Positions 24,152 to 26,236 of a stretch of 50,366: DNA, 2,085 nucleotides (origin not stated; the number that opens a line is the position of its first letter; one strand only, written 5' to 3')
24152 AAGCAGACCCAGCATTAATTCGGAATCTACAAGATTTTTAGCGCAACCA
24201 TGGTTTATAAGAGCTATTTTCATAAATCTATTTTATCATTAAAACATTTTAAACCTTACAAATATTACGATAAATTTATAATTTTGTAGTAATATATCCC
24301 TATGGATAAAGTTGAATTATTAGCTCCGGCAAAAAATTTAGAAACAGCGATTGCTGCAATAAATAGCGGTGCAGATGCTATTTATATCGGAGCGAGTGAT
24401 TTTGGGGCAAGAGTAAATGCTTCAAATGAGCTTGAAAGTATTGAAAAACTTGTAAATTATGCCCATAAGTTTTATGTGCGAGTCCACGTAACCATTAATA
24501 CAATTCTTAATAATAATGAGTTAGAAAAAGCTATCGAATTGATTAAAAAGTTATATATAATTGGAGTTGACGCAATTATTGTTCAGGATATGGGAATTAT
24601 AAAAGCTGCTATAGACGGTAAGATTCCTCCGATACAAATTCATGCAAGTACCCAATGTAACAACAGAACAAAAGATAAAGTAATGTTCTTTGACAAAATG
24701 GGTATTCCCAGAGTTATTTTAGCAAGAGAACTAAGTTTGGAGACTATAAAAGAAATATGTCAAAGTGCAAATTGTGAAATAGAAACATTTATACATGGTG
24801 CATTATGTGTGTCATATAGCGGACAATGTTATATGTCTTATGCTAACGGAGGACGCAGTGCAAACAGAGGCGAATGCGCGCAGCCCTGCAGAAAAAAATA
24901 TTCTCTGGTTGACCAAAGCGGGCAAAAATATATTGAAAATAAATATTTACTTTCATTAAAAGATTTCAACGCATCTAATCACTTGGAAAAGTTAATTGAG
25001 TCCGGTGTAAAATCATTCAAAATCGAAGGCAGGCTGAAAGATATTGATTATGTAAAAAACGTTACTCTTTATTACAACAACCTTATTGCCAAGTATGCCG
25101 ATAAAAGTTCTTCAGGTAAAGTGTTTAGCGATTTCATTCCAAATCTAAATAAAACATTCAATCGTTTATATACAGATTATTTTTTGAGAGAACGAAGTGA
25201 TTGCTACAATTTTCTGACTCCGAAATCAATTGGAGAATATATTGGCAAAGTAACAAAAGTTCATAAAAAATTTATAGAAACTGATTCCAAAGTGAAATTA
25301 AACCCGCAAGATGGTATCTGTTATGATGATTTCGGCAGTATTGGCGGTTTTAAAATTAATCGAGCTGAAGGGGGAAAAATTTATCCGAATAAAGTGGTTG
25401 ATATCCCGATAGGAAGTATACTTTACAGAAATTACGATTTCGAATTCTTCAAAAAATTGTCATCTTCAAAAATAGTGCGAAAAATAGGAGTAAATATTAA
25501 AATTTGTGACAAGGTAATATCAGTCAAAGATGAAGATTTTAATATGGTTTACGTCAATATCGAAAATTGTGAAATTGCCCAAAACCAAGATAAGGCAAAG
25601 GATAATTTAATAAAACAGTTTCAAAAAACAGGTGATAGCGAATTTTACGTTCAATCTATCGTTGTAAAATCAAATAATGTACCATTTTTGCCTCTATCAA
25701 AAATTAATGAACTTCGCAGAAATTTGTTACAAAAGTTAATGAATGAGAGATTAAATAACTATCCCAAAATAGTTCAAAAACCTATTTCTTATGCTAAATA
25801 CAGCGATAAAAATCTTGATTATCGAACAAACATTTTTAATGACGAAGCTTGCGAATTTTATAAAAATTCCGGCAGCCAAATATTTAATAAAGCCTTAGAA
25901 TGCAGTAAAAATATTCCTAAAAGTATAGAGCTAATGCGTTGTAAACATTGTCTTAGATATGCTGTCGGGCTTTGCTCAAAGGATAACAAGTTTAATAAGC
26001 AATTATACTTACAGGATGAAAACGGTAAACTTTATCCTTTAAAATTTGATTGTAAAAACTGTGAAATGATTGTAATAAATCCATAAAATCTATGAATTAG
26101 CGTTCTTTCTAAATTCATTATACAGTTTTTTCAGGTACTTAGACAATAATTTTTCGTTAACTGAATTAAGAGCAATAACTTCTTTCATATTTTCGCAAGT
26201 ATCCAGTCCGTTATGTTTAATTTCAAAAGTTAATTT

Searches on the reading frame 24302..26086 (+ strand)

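Call 98: search_protein_families(library=pfam, proteins=[window:24302-26086:+], max_evalue=0.00001)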
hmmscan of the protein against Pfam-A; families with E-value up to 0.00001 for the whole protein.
window:24302-26086:+ (594 aa): 2 families
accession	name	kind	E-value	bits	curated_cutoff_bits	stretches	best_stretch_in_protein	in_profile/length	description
PF01136.24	Peptidase_U32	-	9.1e-79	264.4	22.4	1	74-298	1-230/233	Peptidase family U32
PF12392.13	DUF3656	-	1.1e-20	74.7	22.1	1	374-484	1-109/109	Collagenase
